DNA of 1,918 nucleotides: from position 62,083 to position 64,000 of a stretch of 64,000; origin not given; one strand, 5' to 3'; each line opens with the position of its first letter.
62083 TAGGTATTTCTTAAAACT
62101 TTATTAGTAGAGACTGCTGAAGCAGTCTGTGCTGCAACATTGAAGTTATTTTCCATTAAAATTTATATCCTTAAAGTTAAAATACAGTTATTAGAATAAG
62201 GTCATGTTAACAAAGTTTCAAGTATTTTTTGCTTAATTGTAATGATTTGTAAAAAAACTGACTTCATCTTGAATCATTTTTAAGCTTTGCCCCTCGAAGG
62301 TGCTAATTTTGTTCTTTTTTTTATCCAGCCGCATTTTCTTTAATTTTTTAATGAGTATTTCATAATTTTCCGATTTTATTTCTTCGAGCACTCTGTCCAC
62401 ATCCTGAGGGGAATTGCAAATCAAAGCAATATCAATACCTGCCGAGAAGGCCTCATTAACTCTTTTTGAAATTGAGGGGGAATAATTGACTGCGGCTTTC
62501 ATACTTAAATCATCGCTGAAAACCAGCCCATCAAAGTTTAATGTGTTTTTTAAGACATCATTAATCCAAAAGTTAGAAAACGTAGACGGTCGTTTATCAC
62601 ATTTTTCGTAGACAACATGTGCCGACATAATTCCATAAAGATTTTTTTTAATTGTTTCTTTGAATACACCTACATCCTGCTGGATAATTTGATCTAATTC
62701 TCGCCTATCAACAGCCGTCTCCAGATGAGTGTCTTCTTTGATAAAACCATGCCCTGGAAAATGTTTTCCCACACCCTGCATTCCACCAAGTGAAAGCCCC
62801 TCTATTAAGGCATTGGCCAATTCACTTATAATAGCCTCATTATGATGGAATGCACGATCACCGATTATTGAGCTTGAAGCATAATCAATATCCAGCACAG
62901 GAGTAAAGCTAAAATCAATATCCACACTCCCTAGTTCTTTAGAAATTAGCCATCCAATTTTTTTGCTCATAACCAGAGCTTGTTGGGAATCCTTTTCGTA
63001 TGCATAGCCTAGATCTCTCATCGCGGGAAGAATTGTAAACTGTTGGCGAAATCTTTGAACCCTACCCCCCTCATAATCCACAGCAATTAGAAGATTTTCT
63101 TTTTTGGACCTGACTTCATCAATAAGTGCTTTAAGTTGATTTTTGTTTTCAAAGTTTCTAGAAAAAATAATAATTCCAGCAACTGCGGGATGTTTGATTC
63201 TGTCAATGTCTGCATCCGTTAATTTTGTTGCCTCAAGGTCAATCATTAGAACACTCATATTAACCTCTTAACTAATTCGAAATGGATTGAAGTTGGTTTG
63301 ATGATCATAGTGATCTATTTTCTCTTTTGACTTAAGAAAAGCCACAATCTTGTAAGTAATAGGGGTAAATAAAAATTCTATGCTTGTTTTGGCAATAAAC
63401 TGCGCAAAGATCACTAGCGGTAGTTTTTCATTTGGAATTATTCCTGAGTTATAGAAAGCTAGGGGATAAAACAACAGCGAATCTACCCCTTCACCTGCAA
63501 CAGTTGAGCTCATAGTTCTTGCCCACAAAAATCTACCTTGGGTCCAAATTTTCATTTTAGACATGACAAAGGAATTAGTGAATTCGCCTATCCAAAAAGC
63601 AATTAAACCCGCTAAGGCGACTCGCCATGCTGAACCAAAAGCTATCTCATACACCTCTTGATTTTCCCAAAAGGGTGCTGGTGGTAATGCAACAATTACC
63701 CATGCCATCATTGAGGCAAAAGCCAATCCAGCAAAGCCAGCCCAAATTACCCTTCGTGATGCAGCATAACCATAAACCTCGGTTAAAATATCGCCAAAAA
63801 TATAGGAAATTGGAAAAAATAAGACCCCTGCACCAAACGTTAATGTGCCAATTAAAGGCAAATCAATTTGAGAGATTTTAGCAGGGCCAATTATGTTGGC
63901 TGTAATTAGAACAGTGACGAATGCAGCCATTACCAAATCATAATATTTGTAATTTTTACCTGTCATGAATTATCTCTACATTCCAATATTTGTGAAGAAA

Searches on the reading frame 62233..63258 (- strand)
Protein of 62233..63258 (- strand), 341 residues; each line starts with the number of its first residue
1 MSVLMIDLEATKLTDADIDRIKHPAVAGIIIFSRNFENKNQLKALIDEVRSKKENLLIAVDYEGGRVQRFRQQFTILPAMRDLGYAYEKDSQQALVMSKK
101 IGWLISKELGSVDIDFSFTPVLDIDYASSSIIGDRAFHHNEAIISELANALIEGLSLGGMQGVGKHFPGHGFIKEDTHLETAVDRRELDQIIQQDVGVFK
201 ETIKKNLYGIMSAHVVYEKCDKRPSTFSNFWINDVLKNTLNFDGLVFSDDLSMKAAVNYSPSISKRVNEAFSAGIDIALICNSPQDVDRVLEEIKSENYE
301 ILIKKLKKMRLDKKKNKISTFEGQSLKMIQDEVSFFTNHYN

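Call 65: search_protein_families(library=pfam, proteins=[window:62233-63258:-], max_evalue=0.00001)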
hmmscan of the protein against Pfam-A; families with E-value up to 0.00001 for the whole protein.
window:62233-63258:- (341 aa): 1 family
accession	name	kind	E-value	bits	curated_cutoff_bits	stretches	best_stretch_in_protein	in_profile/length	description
PF00933.27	Glyco_hydro_3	-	4.2e-70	237.1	27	1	12-296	15-298/316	Glycosyl hydrolase family 3 N terminal domain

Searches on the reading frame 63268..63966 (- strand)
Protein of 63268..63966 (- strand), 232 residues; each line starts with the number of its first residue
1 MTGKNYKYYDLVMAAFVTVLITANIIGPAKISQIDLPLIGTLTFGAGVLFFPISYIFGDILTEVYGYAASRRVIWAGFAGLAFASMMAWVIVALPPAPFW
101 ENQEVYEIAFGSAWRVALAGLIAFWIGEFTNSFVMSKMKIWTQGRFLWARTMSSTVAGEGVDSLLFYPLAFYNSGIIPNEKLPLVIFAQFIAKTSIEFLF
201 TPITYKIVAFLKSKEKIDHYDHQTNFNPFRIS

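Call 65: search_protein_families(library=pfam, proteins=[window:63268-63966:-], max_evalue=0.00001)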
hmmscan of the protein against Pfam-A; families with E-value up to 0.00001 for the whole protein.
window:63268-63966:- (232 aa): 1 family
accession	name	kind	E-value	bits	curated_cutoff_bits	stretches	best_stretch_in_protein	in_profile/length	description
PF02592.20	Vut_1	-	2.2e-48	164.9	27.2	1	46-206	2-151/152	Putative vitamin uptake transporter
